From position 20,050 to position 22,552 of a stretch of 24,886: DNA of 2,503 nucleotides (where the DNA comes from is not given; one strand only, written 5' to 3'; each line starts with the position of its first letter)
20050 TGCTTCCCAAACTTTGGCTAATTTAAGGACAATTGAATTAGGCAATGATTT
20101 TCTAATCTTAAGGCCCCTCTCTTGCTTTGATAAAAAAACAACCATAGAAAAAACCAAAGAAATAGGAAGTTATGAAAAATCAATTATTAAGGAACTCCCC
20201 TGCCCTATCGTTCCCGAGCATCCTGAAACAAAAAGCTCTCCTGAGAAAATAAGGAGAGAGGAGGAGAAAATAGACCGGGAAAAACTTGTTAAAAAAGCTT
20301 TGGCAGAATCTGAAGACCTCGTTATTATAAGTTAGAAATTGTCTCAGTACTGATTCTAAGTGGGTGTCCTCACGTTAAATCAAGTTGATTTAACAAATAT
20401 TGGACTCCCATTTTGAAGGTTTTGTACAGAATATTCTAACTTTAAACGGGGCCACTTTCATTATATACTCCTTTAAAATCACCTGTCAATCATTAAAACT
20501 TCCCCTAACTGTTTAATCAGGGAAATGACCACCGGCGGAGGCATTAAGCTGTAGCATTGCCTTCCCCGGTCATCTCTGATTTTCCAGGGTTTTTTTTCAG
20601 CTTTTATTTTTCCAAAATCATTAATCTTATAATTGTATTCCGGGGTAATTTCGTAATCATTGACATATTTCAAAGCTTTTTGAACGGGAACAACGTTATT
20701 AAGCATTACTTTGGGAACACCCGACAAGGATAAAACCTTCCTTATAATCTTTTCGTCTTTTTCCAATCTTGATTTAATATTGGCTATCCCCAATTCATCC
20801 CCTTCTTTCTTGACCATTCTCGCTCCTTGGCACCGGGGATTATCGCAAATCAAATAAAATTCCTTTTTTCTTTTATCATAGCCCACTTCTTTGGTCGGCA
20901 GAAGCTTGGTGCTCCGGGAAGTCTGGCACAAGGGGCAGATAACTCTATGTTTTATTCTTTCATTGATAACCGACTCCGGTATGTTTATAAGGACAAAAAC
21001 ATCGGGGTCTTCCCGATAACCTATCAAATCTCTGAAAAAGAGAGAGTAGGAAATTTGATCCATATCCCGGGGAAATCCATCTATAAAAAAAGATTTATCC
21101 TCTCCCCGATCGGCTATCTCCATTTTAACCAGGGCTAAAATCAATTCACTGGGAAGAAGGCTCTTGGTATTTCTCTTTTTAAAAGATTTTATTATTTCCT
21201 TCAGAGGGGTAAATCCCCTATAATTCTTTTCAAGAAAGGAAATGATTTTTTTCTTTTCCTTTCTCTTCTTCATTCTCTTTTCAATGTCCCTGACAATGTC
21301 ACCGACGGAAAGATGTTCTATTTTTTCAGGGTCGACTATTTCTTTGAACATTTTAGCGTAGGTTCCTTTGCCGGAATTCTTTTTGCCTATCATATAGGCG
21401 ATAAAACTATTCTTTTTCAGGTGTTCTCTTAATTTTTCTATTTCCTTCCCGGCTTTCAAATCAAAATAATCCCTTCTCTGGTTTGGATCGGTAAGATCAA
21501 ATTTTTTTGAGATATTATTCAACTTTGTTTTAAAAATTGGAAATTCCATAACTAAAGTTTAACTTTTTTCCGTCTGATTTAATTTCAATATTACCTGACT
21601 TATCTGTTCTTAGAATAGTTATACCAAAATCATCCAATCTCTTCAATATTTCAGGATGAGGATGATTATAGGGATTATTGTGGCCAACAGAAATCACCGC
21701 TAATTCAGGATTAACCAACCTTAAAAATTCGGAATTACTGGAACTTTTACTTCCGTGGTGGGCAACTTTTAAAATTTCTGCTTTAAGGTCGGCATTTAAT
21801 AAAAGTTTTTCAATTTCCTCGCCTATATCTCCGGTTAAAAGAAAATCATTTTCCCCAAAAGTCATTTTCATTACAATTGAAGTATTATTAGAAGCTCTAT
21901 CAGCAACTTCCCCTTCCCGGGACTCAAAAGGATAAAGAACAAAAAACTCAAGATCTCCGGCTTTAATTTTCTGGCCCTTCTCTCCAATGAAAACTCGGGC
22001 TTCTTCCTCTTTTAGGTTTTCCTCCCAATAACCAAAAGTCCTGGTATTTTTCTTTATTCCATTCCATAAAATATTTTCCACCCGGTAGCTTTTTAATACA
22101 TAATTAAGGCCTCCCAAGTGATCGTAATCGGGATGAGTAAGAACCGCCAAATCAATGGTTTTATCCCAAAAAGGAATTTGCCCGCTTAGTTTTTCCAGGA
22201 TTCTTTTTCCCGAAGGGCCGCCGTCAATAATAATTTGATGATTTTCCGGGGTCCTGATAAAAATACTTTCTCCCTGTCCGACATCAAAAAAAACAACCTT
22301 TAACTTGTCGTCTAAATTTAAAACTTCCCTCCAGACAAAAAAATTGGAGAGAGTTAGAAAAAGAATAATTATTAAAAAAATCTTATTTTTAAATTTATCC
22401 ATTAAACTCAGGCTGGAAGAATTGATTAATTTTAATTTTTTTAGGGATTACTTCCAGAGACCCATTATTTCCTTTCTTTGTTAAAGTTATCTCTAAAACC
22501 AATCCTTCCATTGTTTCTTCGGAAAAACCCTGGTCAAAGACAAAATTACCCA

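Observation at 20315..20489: Compact 6S-like RNA (~140 nt) with its own consensus promoter, hidden between convergent genes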

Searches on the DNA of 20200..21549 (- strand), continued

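Call 42: search_rna_families(source=window, start=20305, end=20462, threshold=evalue, max_evalue=10, show_alignments=3)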
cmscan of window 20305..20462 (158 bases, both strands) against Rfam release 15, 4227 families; matches with E-value up to 10: 5.
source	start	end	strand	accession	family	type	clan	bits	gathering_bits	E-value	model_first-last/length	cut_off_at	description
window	20372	20426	-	RF02418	Spd-sr07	Gene; sRNA;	-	15.2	55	4.2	1-63/63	no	Streptococcus sRNA Spd-sr07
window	20340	20406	-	RF01165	sn2317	Gene; snRNA; snoRNA; CD-box;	-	14.9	50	2.7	1-70/70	no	Small nucleolar RNA sn2317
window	20374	20394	+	RF04347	Plastid-ccsA-ndhD-2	Cis-reg;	-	13.5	51.5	4.3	14-41/53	no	Plastid-ccsA-ndhD-2 3UTR RNA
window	20358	20397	+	RF04346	Plastid-ccsA-ndhD-1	Cis-reg;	CL00154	13.2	48.5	4.5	1-57/57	no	Plastid-ccsA-ndhD-1 3UTR RNA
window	20412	20441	+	RF03567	MIR8024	Gene; miRNA;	-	12.8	57.3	9.1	1-86/86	no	MIR8024 microRNA precursor family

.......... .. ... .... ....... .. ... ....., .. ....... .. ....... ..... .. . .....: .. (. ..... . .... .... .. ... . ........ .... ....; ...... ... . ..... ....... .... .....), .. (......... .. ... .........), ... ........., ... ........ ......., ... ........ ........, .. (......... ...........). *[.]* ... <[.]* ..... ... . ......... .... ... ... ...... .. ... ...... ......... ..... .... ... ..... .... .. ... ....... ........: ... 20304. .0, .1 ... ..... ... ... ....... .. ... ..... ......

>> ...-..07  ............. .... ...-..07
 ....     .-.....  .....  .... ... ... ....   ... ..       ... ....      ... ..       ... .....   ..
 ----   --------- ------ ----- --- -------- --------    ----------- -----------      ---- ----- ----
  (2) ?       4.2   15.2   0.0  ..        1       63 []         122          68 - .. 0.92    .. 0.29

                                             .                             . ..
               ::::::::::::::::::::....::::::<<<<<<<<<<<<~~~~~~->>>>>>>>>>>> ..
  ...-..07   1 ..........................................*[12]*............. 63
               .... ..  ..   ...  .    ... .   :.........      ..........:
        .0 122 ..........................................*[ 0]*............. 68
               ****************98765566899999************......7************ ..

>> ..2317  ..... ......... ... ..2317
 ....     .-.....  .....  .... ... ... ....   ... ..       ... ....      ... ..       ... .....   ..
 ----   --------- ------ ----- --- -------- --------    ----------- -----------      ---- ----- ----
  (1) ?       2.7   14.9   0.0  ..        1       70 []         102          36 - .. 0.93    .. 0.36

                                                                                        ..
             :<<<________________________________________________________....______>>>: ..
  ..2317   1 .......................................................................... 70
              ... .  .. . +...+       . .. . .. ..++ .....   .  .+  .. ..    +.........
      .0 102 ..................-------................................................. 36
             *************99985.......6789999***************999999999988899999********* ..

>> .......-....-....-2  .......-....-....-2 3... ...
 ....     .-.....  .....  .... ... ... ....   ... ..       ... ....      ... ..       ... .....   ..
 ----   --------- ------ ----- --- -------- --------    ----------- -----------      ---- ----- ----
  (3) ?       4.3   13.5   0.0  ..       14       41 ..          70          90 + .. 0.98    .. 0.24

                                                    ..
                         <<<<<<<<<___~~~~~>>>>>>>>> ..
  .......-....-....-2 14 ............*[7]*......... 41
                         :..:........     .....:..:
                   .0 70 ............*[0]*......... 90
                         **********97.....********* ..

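Call 48: search_rna_families(sources=[L087, L080, L070, L106, L104, L065], threshold=evalue, max_evalue=10, show_alignments=0)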
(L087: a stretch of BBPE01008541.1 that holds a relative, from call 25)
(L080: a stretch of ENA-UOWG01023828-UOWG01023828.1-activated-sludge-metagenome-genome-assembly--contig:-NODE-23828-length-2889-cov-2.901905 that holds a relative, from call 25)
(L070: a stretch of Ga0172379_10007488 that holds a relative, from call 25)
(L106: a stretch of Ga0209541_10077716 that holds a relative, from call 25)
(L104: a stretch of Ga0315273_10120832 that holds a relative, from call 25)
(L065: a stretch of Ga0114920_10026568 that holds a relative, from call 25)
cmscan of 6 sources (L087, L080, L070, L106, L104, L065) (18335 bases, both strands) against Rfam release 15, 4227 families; matches with E-value up to 10: 22.
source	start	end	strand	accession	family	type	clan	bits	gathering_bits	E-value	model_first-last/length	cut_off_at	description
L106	2671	2741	-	RF00005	tRNA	Gene; tRNA;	CL00001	51.8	29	9.2e-09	1-71/71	no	tRNA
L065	3217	3288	-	RF00005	tRNA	Gene; tRNA;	CL00001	51.1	29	1.4e-08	1-71/71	no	tRNA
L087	2017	2088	-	RF00005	tRNA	Gene; tRNA;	CL00001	50.4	29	2.2e-08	1-71/71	no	tRNA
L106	2248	2318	-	RF02891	AgrB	Gene; antisense;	-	28.6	40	0.31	1-84/84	no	ArsR-gov region gene B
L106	1676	1748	-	RF01159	snoU18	Gene; snRNA; snoRNA; CD-box;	CL00047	27.8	47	1.3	1-71/71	no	Small nucleolar RNA U18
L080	1847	1979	+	RF01808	MicX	Gene; sRNA;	-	26.9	75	0.02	1-194/194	no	MicX Vibrio cholerae sRNA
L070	1238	1312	+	RF01480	rli52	Cis-reg;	-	25.9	70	3.6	1-95/95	no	Listeria sRNA rli52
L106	2296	2362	-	RF03029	RT-8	Gene; sRNA;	-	23.4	87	3.7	1-92/92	no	RT-8 RNA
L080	1856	1883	-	RF02054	STnc420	Gene; sRNA;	-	23.2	70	1.4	27-54/58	no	Salmonella enterica sRNA STnc420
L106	2207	2279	+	RF00106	RNAI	Gene; antisense;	-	23.2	47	1.5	1-102/102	no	RNAI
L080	1995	2044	+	RF02416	TCV_H4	Cis-reg;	-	23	50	3.6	1-51/51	no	Turnip crinkle virus 3'UTR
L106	2179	2284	+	RF01772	rnk_pseudo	Cis-reg; leader;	-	22.6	55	5.6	1-108/108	no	Pseudomonas rnk leader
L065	1530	1591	+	RF01163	snoR64a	Gene; snRNA; snoRNA; CD-box;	-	22.1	45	9.7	1-77/77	no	Small nucleolar RNA snoR64a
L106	2248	2338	-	RF00106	RNAI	Gene; antisense;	-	22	47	2.8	1-102/102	no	RNAI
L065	3214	3282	-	RF00233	Tymo_tRNA-like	Cis-reg;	-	21.9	40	0.82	1-84/84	no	Tymovirus/Pomovirus/Furovirus tRNA-like 3' UTR element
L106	2286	2387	-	RF02621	BSnc120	Gene; sRNA;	-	21.5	114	0.86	1-88/88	no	Brucella sRNA 120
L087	1922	1964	-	RF03574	mir-4847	Gene; miRNA;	-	20.8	100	2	1-79/79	no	mir-4847 microRNA precursor family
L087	2014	2082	-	RF00233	Tymo_tRNA-like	Cis-reg;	-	18.4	40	6.4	1-84/84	no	Tymovirus/Pomovirus/Furovirus tRNA-like 3' UTR element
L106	2528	2695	-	RF04321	tmRNA_permuted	Gene;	-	18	47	4.7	36-96/213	no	permuted transfer-messenger RNA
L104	1120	1168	+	RF00283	SCARNA18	Gene; snRNA; snoRNA; scaRNA;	-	18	40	9.9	1-83/83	no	small Cajal body-specific RNA 18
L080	2800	2864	-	RF00382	DnaX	Cis-reg; frameshift_element;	-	17.3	35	8.1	1-65/65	no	DnaX ribosomal frameshifting element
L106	2249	2280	-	RF01675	CrcZ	Gene; sRNA;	-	13.8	95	5.5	146-177/398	no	Pseudomonas sRNA CrcZ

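Call 50: search_with_rna_model(model_id=R1, source=L113, filters=off, max_evalue=10, show_alignments=2)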
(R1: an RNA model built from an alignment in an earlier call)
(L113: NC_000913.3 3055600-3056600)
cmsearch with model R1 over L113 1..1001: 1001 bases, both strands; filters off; matches with E-value up to 10: 4.
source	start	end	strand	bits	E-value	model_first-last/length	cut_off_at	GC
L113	148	237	-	6.8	0.97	1-138/138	no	0.41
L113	440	515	-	4.3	3.5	1-138/138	no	0.57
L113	617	681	-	4.3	3.6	1-138/138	no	0.49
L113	511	538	+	2.6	8.7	1-138/138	no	0.46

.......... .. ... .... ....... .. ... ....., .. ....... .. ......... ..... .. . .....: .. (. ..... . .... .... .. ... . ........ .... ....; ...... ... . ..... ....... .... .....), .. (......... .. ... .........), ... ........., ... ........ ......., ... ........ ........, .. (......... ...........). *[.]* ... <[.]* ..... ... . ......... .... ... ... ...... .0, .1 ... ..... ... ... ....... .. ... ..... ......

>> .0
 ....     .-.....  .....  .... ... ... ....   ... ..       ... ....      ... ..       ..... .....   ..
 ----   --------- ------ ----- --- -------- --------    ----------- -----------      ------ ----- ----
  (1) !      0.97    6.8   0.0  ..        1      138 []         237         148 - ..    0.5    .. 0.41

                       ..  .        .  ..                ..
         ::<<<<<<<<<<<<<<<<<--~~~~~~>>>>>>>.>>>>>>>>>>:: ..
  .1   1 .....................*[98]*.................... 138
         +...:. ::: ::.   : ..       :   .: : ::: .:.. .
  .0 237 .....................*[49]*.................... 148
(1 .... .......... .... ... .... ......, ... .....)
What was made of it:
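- On 6S RNA (RF00013): R1, with filters off, does not find E. coli ssrS in L113 (call 50).
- The family model R1 does not find E. coli ssrS (call 50).
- Tried and rejected: (7) The family model did not find E. coli ssrS (call 50).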

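Call 59: search_with_rna_model(model_id=R1, source=window, max_evalue=10, show_alignments=1)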
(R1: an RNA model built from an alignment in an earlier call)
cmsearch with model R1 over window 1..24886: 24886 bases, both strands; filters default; matches with E-value up to 10: 3.
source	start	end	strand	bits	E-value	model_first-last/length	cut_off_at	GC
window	20313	20455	-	83.6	1.2e-16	1-138/138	no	0.35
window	20313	20455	+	26.2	0.001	1-138/138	no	0.35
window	14273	14362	+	15.1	0.33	1-138/138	no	0.34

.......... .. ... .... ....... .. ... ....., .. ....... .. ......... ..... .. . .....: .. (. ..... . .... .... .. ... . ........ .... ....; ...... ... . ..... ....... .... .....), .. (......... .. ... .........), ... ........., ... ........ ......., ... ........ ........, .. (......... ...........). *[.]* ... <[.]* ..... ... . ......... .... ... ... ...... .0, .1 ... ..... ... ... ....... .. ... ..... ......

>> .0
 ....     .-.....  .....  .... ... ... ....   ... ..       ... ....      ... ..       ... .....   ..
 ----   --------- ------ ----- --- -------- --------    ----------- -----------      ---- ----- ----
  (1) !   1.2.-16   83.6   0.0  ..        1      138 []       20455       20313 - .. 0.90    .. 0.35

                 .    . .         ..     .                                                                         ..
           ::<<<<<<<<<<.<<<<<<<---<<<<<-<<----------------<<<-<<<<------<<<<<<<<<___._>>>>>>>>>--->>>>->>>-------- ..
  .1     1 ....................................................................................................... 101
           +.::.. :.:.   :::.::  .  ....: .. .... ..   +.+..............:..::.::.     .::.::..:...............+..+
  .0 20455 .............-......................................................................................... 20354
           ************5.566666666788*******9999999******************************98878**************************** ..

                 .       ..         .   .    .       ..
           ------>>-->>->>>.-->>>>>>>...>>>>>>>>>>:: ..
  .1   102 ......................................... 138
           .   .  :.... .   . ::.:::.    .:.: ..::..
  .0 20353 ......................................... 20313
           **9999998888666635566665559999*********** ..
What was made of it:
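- The model scores 83.6 bits on the promoter strand and 26 on the other (call 59).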

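Call 60: search_rna_families(source=L057, start=3085, end=3325, threshold=evalue, max_evalue=10, show_alignments=2)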
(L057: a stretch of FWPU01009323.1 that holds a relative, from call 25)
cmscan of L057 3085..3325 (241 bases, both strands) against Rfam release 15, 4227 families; matches with E-value up to 10: 1.
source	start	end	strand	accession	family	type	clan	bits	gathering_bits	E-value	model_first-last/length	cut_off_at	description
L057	3133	3172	+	RF03729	mir-2363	Gene; miRNA;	-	16.5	90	2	17-56/72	no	mir-2363 microRNA precursor family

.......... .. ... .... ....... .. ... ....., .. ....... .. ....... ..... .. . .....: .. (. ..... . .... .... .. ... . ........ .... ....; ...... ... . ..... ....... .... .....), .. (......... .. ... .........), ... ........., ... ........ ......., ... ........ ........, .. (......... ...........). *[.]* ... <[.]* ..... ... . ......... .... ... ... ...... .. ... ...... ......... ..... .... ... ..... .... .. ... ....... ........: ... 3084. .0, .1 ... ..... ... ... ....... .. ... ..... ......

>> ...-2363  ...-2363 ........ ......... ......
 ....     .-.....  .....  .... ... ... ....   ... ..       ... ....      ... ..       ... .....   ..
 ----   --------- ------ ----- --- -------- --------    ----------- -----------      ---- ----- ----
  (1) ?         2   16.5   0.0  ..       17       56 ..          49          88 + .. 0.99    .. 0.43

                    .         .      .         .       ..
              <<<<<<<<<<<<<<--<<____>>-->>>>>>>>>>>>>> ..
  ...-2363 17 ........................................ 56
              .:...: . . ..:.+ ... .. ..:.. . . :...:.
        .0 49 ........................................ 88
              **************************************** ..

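Call 61: search_rna_families(source=L040, start=3098, end=3260, threshold=evalue, max_evalue=10, show_alignments=2)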
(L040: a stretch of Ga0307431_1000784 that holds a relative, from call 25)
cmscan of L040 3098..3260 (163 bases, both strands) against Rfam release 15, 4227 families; matches with E-value up to 10: 2.
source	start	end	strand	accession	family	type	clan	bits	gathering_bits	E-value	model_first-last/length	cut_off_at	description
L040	3142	3192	+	RF01393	isrJ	Gene; sRNA;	-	15.1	37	1.1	1-75/75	no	isrJ Hfq binding RNA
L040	3131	3166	-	RF01465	rli31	Gene; sRNA;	-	15.1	80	6.4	1-115/115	no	Listeria sRNA rli31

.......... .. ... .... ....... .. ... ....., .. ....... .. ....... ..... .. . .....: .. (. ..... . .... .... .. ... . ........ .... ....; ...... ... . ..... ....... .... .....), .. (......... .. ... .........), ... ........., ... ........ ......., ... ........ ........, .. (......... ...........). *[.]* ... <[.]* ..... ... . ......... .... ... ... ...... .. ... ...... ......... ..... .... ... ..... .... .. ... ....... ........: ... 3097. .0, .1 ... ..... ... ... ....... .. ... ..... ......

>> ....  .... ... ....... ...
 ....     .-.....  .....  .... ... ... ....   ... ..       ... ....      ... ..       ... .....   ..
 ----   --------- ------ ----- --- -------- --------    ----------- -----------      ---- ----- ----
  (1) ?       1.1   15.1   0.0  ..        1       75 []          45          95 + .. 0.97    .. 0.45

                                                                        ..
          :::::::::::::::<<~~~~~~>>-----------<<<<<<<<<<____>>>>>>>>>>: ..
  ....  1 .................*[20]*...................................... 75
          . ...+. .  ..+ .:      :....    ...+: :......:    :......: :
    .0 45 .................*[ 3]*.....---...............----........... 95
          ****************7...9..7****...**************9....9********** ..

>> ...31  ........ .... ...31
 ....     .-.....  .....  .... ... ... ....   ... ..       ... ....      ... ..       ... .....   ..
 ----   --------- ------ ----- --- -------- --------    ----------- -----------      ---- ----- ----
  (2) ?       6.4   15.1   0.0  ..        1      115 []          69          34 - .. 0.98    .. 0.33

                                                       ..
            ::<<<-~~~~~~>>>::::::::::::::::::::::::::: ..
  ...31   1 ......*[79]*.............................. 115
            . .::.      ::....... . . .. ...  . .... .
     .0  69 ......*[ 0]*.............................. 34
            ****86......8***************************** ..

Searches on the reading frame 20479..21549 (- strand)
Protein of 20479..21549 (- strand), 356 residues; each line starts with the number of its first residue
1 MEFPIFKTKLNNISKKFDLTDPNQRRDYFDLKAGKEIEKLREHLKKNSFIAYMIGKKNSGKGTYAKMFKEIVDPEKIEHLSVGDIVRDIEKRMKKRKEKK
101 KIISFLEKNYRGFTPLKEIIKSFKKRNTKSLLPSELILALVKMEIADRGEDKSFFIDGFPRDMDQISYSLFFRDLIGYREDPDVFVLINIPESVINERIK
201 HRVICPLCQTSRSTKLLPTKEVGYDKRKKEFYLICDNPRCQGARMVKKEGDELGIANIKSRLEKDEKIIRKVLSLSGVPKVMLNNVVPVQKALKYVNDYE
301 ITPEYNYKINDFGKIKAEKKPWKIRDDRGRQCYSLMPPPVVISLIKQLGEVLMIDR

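Call 10: search_protein_families(library=pfam, proteins=[window:20479-21549:-])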
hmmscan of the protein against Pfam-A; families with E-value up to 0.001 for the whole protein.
window:20479-21549:- (356 aa): 2 families
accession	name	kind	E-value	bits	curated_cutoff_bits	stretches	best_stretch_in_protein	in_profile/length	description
PF00406.28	ADK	-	2.2e-14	54.2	26.8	1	128-270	51-140/151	Adenylate kinase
PF13207.12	AAA_17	-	2.4e-10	41.2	27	1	59-201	6-121/136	AAA domain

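Call 25: find_related_loci(query=A3, collection=metagenome_contigs, flank=2000)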
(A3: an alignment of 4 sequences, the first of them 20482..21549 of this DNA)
Query A3 (356 aa) in metagenome_contigs; peptide patterns used: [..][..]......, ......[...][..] (x = any residue, [..] = any of these).
546 stretches matched a pattern; 254 encode a relative of the query (tblastn E <= 1e-3); the best 80 are kept; 80 distinct loci.
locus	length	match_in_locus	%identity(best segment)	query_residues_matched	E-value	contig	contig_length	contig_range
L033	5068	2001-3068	92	1-356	0e+0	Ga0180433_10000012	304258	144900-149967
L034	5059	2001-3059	68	1-354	7e-163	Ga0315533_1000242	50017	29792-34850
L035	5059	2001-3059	68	1-354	7e-163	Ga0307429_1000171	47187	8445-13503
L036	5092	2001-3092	68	1-352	5e-160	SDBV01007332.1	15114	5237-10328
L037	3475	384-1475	68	1-352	5e-163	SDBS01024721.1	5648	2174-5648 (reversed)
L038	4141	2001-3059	66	1-352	1e-157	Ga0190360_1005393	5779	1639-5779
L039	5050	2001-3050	64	1-352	8e-155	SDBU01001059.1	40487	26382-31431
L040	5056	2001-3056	65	1-352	1e-154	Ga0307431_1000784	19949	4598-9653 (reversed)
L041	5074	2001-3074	67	1-354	1e-154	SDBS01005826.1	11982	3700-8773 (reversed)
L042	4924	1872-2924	65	1-352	3e-155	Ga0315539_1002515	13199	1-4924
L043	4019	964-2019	65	1-352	2e-156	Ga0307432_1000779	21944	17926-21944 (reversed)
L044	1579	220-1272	65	1-352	2e-165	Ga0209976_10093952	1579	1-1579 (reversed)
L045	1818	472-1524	65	1-352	4e-164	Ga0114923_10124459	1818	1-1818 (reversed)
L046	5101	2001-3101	62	1-354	3e-151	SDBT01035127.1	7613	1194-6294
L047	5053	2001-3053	63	1-352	1e-151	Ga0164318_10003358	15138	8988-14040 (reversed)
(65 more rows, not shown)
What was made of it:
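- The RNA is tightly linked to one protein family (call 25), although the loci were fetched through that protein.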

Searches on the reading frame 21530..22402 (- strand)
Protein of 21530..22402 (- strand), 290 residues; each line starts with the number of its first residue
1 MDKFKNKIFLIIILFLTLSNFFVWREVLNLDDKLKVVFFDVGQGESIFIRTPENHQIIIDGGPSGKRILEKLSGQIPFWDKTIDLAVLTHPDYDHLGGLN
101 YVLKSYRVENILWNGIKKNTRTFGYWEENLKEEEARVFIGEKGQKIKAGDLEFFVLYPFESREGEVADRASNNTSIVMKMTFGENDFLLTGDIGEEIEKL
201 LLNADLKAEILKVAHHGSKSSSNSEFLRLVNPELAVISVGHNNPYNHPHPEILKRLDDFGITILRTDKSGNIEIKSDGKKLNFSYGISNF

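Call 10: search_protein_families(library=pfam, proteins=[window:21530-22402:-])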
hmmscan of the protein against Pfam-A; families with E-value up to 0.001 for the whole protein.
window:21530-22402:- (290 aa): 2 families
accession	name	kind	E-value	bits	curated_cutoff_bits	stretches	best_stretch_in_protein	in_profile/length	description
PF00753.33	Lactamase_B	-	7.6e-20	72.1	22.7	1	41-241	3-196/196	Metallo-beta-lactamase superfamily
PF12706.13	Lactamase_B_2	-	1.2e-06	28.7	27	1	55-206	1-159/200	Beta-lactamase superfamily domain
